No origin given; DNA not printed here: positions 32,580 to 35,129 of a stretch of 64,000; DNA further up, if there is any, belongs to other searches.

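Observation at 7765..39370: Two convergent copies of an exported-protein cassette headed by an Oar-like receptor: candidate undescribed envelope system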

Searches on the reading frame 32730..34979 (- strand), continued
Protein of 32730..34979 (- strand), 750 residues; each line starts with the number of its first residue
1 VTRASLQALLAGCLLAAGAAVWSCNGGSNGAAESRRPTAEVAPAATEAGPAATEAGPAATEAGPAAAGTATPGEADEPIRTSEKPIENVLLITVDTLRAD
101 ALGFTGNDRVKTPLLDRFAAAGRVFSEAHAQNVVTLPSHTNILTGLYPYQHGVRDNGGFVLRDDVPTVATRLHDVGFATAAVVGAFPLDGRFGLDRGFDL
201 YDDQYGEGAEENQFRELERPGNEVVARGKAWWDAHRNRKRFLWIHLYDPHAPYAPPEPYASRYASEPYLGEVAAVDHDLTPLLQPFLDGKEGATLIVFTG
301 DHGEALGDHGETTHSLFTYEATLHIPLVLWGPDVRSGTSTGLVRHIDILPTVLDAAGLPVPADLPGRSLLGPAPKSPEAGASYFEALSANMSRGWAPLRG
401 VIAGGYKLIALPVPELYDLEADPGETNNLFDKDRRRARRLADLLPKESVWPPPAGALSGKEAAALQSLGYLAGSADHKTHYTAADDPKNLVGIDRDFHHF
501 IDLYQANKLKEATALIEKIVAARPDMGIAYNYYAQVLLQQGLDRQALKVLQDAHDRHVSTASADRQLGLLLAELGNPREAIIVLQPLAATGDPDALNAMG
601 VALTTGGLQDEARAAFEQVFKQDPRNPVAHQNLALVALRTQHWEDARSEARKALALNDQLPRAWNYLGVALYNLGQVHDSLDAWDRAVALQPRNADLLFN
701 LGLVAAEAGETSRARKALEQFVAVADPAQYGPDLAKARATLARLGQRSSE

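Call 71: fold_search(model_id=the predicted structure, library=pdb)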
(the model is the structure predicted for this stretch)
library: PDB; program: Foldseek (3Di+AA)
matches with E <= 10: 1805; with E <= 0.001: 841
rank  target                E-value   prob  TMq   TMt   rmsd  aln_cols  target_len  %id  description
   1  7stt                  8.8e-19  1.00  0.41  0.67   5.2       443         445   23  Crystal structure of sulfatase from Pedobacter yulinensis (released 2022-01-26)
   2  9fo1                  1.5e-18  1.00  0.43  0.68   4.1       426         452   22  Family S1_16 sulfatase from metagenomic dataset AMOR (released 2025-01-22)
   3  6pt4_B                2.2e-18  1.00  0.40  0.61   8.3       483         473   22  Crystal structure of apo PsS1_NC (released 2019-09-25)
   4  8di0_A                2.6e-18  1.00  0.40  0.65   4.9       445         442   22  Bfo2290: Tannerella forsythia chondroitin sulfate A sulfatase (released 2022-08-17)
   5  6pt4_A                2.6e-18  1.00  0.40  0.61   8.5       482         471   22  Crystal structure of apo PsS1_NC (released 2019-09-25)
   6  7stv                  3.0e-18  1.00  0.41  0.69   4.6       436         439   24  Crystal structure of sulfatase from Pedobacter yulinensis (released 2022-01-26)
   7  6pt6_B                3.2e-18  1.00  0.38  0.58  10.2       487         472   22  Crystal structure of PsS1_NC C84S in complex with i-neocarratetraose (released 2019-09-25)
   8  6ust_D                6.6e-18  1.00  0.40  0.63   4.8       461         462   23  Gut microbial sulfatase from Hungatella hathewayi (released 2020-11-11)
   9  5g2v                  6.9e-18  1.00  0.40  0.60   5.0       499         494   22  Structure of BT4656 in complex with its substrate D-Glucosamine-2-N, 6-O-disulfate. (released 2017-05-24)
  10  6j66_A                7.6e-18  1.00  0.40  0.61   5.6       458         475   21  Chondroitin sulfate/dermatan sulfate endolytic 4-O-sulfatase (released 2019-07-10)
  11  8di0_C                7.9e-18  1.00  0.40  0.62   4.7       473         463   20  Bfo2290: Tannerella forsythia chondroitin sulfate A sulfatase (released 2022-08-17)
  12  6pt6_A                8.3e-18  1.00  0.40  0.61   8.3       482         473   21  Crystal structure of PsS1_NC C84S in complex with i-neocarratetraose (released 2019-09-25)
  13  6ust_A                1.3e-17  1.00  0.41  0.64   4.6       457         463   23  Gut microbial sulfatase from Hungatella hathewayi (released 2020-11-11)
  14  6ptk_A                2.1e-17  1.00  0.40  0.61   8.5       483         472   22  Crystal structure of the sulfatase PsS1_NC C84A with bound sulfate ion (released 2019-09-25)
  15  9ihk_A                2.4e-17  1.00  0.39  0.58   8.2       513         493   20  Crystal structure of carrageenan sulfatase Bt3731_S1_30A from human gut bacterium Bacteroides thetaiotaomicron VPI-373 (released 2025-11-05)
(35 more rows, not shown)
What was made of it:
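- On Type I (S1) formylglycine-dependent sulfatase: Foldseek top hits are S1 sulfatases (call 71).
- On Nucleotide pyrophosphatase/phosphodiesterase (PF01663): The fold search ranks sulfatases and phosphonate monoester hydrolases first (call 71).
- Its nearest PDB folds are S1 carbohydrate sulfatases and phosphonate monoester hydrolases (call 71).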

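Call 81: search_protein_families(library=pfam, alignment_id=A5, max_evalue=0.00001)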
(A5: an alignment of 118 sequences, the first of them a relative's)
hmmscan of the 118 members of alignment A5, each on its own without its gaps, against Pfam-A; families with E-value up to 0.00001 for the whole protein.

A. member 1, L008:9083-9784:+ (234 aa): 0 families

B. families by the number of members that match (of 118 scanned): 140 families (the first 25 are shown)
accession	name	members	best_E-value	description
PF07719.23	TPR_2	18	7.1e-41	Tetratricopeptide repeat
PF14559.12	TPR_19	16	2.2e-48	Tetratricopeptide repeat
PF13432.12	TPR_16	15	1.4e-40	Tetratricopeptide repeat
PF13428.12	TPR_14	15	1e-38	Tetratricopeptide repeat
PF00515.34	TPR_1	15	5.6e-36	Tetratricopeptide repeat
PF13181.12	TPR_8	15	1.3e-33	Tetratricopeptide repeat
PF13431.12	TPR_17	15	5.9e-33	Tetratricopeptide repeat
PF13424.12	TPR_12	15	1.1e-24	Tetratricopeptide repeat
PF13414.12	TPR_11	14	8.5e-33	TPR repeat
PF23914.1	TPR_CcmH_CycH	12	3.1e-23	Cytochrome c-type biogenesis protein H TPR domain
PF13371.12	TPR_9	11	1.4e-20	Tetratricopeptide repeat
PF13176.12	TPR_7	11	2.5e-15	Tetratricopeptide repeat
PF12895.13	ANAPC3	10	4.1e-26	Anaphase-promoting complex, cyclosome, subunit 3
PF13174.12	TPR_6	9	2.4e-18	Tetratricopeptide repeat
PF24575.1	TPR_Slam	8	7.3e-23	Surface lipoprotein assembly modifier, N-terminal TPR repeats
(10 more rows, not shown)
